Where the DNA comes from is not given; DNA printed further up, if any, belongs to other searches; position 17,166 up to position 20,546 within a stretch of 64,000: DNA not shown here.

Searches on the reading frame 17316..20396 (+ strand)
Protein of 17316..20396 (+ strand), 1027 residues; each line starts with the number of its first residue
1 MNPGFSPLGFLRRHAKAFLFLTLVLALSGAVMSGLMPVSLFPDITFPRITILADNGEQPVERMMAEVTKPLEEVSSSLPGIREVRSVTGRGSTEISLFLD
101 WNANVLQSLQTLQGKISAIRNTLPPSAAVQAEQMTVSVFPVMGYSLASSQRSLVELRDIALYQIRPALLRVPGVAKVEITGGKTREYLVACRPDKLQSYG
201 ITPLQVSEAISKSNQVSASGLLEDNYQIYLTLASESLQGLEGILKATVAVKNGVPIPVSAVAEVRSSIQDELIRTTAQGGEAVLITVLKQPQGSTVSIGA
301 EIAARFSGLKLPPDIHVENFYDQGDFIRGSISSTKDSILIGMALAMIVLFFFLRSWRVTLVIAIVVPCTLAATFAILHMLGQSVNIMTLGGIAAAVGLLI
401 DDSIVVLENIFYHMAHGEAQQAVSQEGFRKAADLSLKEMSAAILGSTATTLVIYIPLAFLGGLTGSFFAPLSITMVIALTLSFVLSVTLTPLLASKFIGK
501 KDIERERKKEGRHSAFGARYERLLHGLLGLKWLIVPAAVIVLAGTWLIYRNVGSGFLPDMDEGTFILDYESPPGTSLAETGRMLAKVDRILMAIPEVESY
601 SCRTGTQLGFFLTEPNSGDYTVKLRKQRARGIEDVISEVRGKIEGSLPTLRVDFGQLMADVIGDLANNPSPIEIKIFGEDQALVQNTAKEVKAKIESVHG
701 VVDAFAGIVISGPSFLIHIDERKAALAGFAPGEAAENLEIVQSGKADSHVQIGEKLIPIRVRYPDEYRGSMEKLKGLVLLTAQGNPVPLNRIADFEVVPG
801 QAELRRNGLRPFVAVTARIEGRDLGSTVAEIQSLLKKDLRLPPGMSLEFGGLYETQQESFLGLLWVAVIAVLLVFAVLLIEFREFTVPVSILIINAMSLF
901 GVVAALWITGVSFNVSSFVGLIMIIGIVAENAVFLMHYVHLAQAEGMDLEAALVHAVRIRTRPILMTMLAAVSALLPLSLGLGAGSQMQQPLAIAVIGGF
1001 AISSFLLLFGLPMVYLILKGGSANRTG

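Call 42: search_protein_families(library=pfam, proteins=[window:17316-20396:+], max_evalue=0.00001)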
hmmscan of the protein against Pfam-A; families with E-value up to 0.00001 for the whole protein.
window:17316-20396:+ (1027 aa): 1 family
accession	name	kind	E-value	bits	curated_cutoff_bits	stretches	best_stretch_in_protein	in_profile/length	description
PF00873.25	ACR_tran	-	3.9e-213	710.6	28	1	11-1018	6-1020/1021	AcrB/AcrD/AcrF family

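Call 73: list_cluster_members(proteins=[window:17316-20396:+, window:4633-6291:+, window:44021-46525:+, window:53525-54925:+, window:54907-56040:+, window:23788-25209:+, window:28380-29924:-, window:50325-51740:-, window:51757-53436:-, window:60151-60528:+])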
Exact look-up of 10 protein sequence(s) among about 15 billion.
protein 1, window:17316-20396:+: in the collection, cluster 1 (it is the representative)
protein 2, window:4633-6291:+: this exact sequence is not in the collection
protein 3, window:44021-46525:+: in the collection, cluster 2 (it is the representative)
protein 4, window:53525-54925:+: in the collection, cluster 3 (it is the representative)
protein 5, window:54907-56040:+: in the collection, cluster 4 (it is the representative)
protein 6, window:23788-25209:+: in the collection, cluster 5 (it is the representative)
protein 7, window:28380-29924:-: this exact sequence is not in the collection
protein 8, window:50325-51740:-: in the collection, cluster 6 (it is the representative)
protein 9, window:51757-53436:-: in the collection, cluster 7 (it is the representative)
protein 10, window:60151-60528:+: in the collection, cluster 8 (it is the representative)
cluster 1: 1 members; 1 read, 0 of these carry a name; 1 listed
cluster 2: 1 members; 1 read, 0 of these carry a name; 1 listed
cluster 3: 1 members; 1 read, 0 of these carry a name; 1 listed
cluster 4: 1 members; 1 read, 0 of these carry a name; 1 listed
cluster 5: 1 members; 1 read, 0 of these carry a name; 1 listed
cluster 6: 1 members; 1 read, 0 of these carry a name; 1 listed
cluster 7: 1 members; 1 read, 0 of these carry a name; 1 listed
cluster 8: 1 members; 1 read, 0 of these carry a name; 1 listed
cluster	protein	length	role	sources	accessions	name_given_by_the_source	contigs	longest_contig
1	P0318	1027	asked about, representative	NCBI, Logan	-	-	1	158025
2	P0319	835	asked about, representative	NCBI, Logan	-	-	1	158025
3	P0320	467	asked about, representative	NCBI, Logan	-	-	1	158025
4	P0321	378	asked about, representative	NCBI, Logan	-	-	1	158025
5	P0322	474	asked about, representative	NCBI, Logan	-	-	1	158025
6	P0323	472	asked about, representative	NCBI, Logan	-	-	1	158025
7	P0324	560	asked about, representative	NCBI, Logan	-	-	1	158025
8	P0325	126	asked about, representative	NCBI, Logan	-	-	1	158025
